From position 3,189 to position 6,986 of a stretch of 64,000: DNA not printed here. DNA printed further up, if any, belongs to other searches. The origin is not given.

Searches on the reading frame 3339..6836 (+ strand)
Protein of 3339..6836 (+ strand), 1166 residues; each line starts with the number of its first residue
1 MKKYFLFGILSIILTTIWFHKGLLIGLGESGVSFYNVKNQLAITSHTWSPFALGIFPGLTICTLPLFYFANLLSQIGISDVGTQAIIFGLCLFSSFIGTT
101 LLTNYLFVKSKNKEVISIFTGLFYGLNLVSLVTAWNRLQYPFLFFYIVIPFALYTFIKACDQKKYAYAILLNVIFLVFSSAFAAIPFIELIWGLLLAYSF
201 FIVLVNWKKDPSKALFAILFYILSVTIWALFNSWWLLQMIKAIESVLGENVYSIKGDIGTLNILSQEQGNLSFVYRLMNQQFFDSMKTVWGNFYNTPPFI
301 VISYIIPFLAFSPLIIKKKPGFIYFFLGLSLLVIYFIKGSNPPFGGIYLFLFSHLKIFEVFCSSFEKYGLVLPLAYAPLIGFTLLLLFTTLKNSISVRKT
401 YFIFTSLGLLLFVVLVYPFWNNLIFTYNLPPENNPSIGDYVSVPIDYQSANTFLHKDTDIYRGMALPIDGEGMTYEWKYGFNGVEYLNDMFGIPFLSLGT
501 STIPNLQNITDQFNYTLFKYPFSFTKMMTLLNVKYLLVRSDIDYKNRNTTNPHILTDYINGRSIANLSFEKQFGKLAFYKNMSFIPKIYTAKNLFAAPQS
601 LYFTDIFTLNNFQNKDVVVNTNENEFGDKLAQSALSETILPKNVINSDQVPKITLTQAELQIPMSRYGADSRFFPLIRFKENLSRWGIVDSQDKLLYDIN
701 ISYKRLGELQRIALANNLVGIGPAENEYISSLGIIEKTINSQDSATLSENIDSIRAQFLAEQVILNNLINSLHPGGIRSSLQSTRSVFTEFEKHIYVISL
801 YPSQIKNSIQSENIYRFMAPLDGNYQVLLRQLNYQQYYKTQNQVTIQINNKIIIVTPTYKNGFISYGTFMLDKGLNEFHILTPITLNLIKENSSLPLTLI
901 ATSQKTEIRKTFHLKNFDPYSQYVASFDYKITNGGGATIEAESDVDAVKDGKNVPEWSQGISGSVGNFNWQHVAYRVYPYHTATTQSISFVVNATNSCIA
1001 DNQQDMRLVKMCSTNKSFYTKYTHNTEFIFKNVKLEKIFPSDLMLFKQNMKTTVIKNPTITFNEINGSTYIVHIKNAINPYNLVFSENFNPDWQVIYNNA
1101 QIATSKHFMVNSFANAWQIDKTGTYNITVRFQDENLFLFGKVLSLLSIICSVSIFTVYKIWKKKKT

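Call 5: search_protein_families(library=pfam, proteins=[window:3339-6836:+], max_evalue=0.1)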
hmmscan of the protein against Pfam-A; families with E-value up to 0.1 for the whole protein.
window:3339-6836:+ (1166 aa): 0 families

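Call 6: search_protein_families(library=ncbifam, proteins=[window:3339-6836:+], max_evalue=0.1)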
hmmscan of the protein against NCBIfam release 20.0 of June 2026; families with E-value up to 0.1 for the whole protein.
window:3339-6836:+ (1166 aa): 0 families

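Call 7: search_solved_structures(query=window:3339-6836:+, max_evalue=10, show_alignments=2)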
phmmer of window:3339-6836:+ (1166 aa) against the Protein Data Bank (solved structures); distinct sequences matched with E-value up to 10: 1.
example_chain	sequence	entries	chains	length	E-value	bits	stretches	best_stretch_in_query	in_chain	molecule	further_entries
6igz_H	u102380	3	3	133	3.3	8.5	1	650-708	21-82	PsaH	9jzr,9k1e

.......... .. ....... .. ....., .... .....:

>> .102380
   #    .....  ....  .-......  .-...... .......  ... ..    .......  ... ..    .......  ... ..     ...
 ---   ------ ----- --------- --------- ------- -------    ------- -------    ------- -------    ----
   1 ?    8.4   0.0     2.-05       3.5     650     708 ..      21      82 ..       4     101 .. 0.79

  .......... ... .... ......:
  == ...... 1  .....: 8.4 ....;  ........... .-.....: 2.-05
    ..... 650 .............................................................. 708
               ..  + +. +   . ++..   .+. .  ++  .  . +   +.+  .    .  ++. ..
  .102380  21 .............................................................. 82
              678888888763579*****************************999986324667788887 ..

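Call 52: search_protein_families(library=pfam, alignment_id=A3, max_evalue=0.1)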
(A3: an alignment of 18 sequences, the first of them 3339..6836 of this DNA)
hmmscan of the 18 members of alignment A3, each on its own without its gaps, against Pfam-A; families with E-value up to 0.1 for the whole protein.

A. member 1, window:3339-6836:+ (1166 aa): 0 families

B. families by the number of members that match (of 18 scanned): 16 families
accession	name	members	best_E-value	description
PF18915.5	DUF5667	11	1.2e-07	Domain of unknown function (DUF5667)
PF11847.13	GT-C_AftD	7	1e-12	Alpha-(1->3)-arabinofuranosyltransferase, N-terminal GT-C domain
PF20176.3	DUF6541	1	3.2e-05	Family of unknown function (DUF6541)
PF02018.23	CBM_4_9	1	6.8e-05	Carbohydrate binding domain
PF18470.6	Cas9_a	1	0.012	Cas9 alpha-helical lobe domain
PF25714.1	Phage_HCP1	1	0.014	Head completion protein 1, phage connector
PF09446.15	VMA21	1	0.015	VMA21-like domain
PF25037.1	VPS13_C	1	0.021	Intermembrane lipid transfer protein VPS13, C-terminal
PF20773.4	InhA-like_MAM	1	0.028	Immune inhibitor A-like, MAM domain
PF22744.3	Toast-rack_PspC-Cterm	1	0.03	ToastRack found in some PspC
PF06179.17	Med22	1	0.032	Surfeit locus protein 5 subunit 22 of Mediator complex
PF04151.21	PPC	1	0.037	Bacterial pre-peptidase C-terminal domain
PF22433.2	MtxA_IG-like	1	0.038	Magnetotaxis protein MtxA, Immunoglobulin-like domain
PF18972.5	Wheel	1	0.045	Cns1/TTC4 Wheel domain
PF16213.11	DCB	1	0.065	Mon2/Sec7/BIG1-like, dimerisation and cyclophilin-binding domain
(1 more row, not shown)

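Call 53: search_solved_structures(query=A3, max_evalue=10, show_alignments=2)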
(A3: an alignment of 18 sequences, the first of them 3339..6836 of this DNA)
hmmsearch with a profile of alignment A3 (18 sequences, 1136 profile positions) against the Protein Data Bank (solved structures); distinct sequences matched with E-value up to 10: 25.
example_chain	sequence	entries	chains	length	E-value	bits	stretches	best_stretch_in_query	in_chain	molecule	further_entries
6w98_A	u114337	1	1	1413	1.3e-05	26.2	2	452-581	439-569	F5/8 type C domain-containing protein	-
6wbx_A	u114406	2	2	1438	1.4e-05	26.2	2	452-581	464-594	DUF3367 domain-containing protein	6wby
5ghe_A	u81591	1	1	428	0.16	12.7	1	679-867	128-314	Pesticidal crystal protein Cry6Aa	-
2cdo_A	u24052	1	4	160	0.2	12.4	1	803-882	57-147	BETA-AGARASE 1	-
2cdp_A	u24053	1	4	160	0.22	12.3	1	803-882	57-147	BETA-AGARASE 1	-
8e1e_A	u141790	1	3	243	0.41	11.4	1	674-769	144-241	SG122_C3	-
6n2y_b2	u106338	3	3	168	0.76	10.5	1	689-780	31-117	ATP synthase subunit b | Bacillus PS3 ATP synthase subunit b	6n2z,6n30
9jc1_A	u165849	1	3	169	0.78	10.5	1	689-780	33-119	ATP synthase subunit b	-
1wyy_A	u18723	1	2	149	0.81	10.4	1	717-811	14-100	E2 Glycoprotein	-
1ug7_A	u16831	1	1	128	0.84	10.4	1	945-1019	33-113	2610208M17Rik protein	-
6n2y_b1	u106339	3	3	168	0.95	10.2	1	689-800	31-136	ATP synthase subunit b | Bacillus PS3 ATP synthase subunit b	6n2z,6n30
2lch_A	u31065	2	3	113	1.1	10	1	723-811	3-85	Protein OR38 | computationally designed four-helix bundle protein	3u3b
8oyv_A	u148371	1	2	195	1.4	9.7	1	725-824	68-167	De novo designed soluble Claudin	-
3vjf_A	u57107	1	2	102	1.6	9.4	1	734-808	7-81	WA20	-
2mux_A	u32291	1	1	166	1.7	9.3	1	755-847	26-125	Ubiquitin carboxyl-terminal hydrolase 25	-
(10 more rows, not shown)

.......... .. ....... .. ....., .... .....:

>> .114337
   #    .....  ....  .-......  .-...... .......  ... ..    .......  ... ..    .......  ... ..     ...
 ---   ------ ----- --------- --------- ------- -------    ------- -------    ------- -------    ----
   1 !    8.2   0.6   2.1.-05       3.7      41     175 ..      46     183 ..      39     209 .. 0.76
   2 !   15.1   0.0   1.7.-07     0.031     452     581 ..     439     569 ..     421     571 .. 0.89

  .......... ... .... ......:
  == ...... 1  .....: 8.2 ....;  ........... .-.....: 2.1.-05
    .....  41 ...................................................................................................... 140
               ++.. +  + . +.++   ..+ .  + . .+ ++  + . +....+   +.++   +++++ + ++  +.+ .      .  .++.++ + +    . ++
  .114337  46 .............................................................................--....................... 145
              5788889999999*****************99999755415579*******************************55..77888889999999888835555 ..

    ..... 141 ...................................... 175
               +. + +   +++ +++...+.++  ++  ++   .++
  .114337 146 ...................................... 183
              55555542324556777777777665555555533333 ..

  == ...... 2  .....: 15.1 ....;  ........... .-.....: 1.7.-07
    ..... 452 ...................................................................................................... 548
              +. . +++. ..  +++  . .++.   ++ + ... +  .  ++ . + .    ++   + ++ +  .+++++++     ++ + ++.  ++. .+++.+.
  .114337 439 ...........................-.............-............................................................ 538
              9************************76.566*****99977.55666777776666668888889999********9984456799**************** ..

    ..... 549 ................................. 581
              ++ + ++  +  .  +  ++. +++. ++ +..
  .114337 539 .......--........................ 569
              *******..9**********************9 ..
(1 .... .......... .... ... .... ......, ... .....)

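Call 82: find_homologous_proteins(query=window:3339-6836:+, max_evalue=0.00001)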
Query window:3339-6836:+ (1166 aa): 40 proteins with E <= 0.00001 among 8000 candidates.
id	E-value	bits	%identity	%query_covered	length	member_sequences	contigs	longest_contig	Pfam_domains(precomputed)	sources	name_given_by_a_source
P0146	0.0e+0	2620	100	100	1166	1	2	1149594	-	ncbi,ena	-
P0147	9.5e-267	906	39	100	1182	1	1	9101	PF11847.14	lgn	-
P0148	3.5e-234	798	37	99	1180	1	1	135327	-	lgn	-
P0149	1.9e-233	796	37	99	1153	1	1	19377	-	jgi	-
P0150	7.8e-202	691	35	98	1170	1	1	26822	PF11847.14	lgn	-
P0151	8.1e-192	658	35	99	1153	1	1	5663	PF11847.14,PF18915.6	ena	-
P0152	9.0e-171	588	33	97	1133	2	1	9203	PF11847.14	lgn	-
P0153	7.6e-164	565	33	99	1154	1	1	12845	PF11847.14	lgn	-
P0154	2.5e-163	564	33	97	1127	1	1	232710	PF11847.14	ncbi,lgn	-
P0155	1.6e-159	551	35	71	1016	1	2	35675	-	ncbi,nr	ncbi:MAG: hypothetical protein M3P33_01040 [bacterium]|nr:hypothetical protein [bacterium]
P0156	3.6e-157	543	36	61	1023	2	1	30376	PF11847.14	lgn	-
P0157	6.2e-157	542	32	96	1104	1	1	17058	PF11847.14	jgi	jgi:hypothetical protein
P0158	4.5e-138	480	30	98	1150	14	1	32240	-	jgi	-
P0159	3.4e-135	470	29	98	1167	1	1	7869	PF11847.14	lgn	-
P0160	3.3e-133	464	28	98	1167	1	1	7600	PF11847.14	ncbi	-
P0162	6.0e-127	443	28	98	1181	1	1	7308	PF11847.14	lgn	-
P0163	7.1e-126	440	29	99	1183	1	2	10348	PF11847.14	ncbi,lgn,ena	-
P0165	8.0e-113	396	27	98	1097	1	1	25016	PF11847.14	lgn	-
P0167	2.0e-102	362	31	51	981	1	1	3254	PF11847.14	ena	-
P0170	7.5e-98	347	29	64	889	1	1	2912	PF11847.14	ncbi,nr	ncbi:MAG: alpha-(1-_3)-arabinofuranosyltransferase family protein, partial [Candidatus Daviesbacteri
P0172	4.5e-74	268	24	100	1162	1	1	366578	PF11847.14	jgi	-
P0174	3.0e-55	206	24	97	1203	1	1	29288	PF11847.14,PF02018.24,PF18915.6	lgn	-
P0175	5.7e-36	142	25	48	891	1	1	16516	PF11847.14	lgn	-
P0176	4.9e-35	139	41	9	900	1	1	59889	PF11847.14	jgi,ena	-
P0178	4.4e-29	119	27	41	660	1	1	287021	PF11847.14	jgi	jgi:hypothetical protein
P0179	2.8e-19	87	25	49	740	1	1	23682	PF11847.14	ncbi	-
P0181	8.5e-8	49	24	11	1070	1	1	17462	PF11847.14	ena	-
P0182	3.2e-7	47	23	33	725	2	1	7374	PF11847.14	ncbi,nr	ncbi:MAG: DUF3367 domain-containing protein, partial [Actinobacteria bacterium]|nr:DUF3367 domain-co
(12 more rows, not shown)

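Call 92: predict_structure(alignment_id=A5)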
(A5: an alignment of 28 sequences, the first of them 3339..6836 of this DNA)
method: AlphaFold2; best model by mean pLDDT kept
length: 1166 residues; sequences in the alignment: 28
mean_pLDDT: 88.6   pTM: 0.82
mean pLDDT of the five models: 88.6, 87.1, 85.7, 85.7, 85.6
residues with pLDDT >= 90: 657; 70-90: 460; 50-70: 46; < 50: 3
segments of 3 or more residues with pLDDT < 50: none
pLDDT, mean of each block of 10 residues (from residue 1): 84 95 87 88 86 64 91 94 96 95 92 88 95 90 95 96 94 94 92 96 93 95 97 91 64 74 89 93 89 90 95 91 95 94 87 84 90 96 91 89 92 94 86 80 93 92 86 84 85 81 72 89 92 94 86 91 90 96 93 91 91 91 76 89 82 84 82 91 86 88 93 89 93 89 72 88 93 85 94 90 81 91 93 85 90 91 92 94 89 86 83 90 92 86 84 82 70 89 89 85 84 84 87 91 88 75 93 94 92 92 89 92 95 92 95 89 81
secondary structure, 60 per line:
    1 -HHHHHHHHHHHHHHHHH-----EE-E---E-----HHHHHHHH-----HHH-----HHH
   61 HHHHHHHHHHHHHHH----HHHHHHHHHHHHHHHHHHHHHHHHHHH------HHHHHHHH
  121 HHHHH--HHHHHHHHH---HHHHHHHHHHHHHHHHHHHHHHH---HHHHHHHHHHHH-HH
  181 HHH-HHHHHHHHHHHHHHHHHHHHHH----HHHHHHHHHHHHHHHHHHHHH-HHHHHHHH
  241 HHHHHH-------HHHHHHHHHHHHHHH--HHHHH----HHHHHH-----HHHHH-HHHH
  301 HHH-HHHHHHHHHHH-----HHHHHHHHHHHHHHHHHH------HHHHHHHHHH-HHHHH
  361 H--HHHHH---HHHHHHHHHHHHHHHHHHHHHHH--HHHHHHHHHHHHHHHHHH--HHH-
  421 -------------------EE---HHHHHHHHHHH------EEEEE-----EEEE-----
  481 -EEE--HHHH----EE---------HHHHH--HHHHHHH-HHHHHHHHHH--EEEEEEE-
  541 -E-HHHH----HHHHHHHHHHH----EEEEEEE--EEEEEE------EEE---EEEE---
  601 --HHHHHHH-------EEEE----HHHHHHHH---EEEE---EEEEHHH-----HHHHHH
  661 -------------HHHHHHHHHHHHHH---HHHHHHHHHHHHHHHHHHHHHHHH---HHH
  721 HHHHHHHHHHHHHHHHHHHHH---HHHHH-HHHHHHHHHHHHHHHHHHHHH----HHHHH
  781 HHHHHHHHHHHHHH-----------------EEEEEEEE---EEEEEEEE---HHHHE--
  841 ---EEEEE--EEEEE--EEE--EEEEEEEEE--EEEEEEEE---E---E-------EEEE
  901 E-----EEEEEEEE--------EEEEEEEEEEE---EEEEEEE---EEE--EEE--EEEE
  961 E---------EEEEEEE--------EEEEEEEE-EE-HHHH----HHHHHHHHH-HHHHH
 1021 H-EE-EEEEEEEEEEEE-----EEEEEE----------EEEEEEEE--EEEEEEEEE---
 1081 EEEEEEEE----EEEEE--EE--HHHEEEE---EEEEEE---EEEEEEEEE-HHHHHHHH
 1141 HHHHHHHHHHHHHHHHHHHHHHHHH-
elements in order (helices of 4 or more, strands of 3 or more residues): H2-18 H37-44 H58-75 H80-106 H113-125 H128-136 H140-162 H166-177 H179-183 H185-206 H211-231 H233-246 H254-268 H271-275 H280-285 H291-295 H297-303 H305-315 H321-338 H345-354 H356-361 H364-368 H372-394 H397-414 H445-455 E462-466 E472-475 E482-484 H487-490 H506-510 H513-519 H521-530 E533-539 H544-547 H552-562 E567-573 E576-581 E588-590 E594-597 H603-609 E617-620 H625-632 E636-639 E643-646 H655-660 H674-687 H691-714 H718-741 H745-749 H751-771 H776-794 E812-819 E823-830 H834-837 E844-848 E851-855 E858-860 E863-871 E874-881 E897-901 E907-914 E923-933 E937-943 E947-949 E952-954 E957-961 E971-977 E986-993 H998-1001 H1006-1014 H1016-1021 E1026-1037 E1043-1048 E1059-1066 E1069-1077 E1081-1088 E1093-1097 E1107-1110 E1114-1119 E1123-1131 H1133-1165

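Call 95: fold_search(model_id=the predicted structure, library=pdb)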
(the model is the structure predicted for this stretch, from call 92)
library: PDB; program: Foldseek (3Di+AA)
matches with E <= 10: 599; with E <= 0.001: 23
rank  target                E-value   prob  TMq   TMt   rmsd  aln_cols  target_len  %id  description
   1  6wby                  1.2e-14  1.00  0.45  0.42  21.3      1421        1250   11  Single-Particle Cryo-EM Structure of Arabinofuranosyltransferase AftD from Mycobacteria, Mutant R1389S Class 2 (released 2020-05-13)
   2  6w98_A                1.8e-14  1.00  0.47  0.42  20.6      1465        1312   10  Single-Particle Cryo-EM Structure of Arabinofuranosyltransferase AftD from Mycobacteria (released 2020-05-13)
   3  6wbx                  5.7e-12  1.00  0.41  0.38  20.0      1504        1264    9  Single-Particle Cryo-EM Structure of Arabinofuranosyltransferase AftD from Mycobacteria, Mutant R1389S Class 1 (released 2020-05-13)
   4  8agc_A                4.0e-06  1.00  0.29  0.45  14.3       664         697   12  Structure of yeast oligosaccharylransferase complex with lipid-linked oligosaccharide and non-acceptor peptide bound (released 2022-12-07)
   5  7oci_F                4.4e-06  1.00  0.27  0.46  12.6       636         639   12  Cryo-EM structure of yeast Ost6p containing oligosaccharyltransferase complex (released 2022-02-16)
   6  6ezn_F                6.8e-06  1.00  0.29  0.48  12.5       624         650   12  Cryo-EM structure of the yeast oligosaccharyltransferase (OST) complex (released 2018-01-17)
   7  6ftg_5                1.9e-05  1.00  0.27  0.45  13.9       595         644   13  Subtomogram average of OST-containing ribosome-translocon complexes from canine rough microsomal membranes (released 2018-03-21)
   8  6s7o_A                3.6e-05  1.00  0.24  0.39  15.7       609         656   15  Cryo-EM structure of human oligosaccharyltransferase complex OST-A (released 2019-12-18)
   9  8pn9_A                4.9e-05  1.00  0.28  0.44  12.7       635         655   13  Structure of human oligosaccharyltransferase OST-A complex bound to NGI-1 (released 2024-05-08)
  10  8agb_A                1.1e-04  1.00  0.29  0.48  11.5       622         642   11  Structure of yeast oligosaccharylransferase complex with lipid-linked oligosaccharide bound (released 2022-12-07)
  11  5a56_A                1.9e-04  1.00  0.08  0.09  25.3       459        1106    8  The structure of GH101 from Streptococcus pneumoniae TIGR4 in complex with 1-O-methyl-T-antigen (released 2015-09-02)
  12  6c26_A                2.6e-04  1.00  0.29  0.49  12.1       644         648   13  The Cryo-EM structure of a eukaryotic oligosaccharyl transferase complex (released 2018-01-31)
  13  5a59_A                2.7e-04  1.00  0.08  0.09  25.5       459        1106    8  The structure of GH101 E796Q mutant from Streptococcus pneumoniae TIGR4 in complex with T-antigen (released 2015-09-02)
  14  5a55                  2.7e-04  1.00  0.08  0.09  25.4       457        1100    8  The native structure of GH101 from Streptococcus pneumoniae TIGR4 (released 2015-09-02)
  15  5a57                  3.0e-04  1.00  0.09  0.09  25.0       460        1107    8  The structure of GH101 from Streptococcus pneumoniae TIGR4 in complex with PUGT (released 2015-09-02)
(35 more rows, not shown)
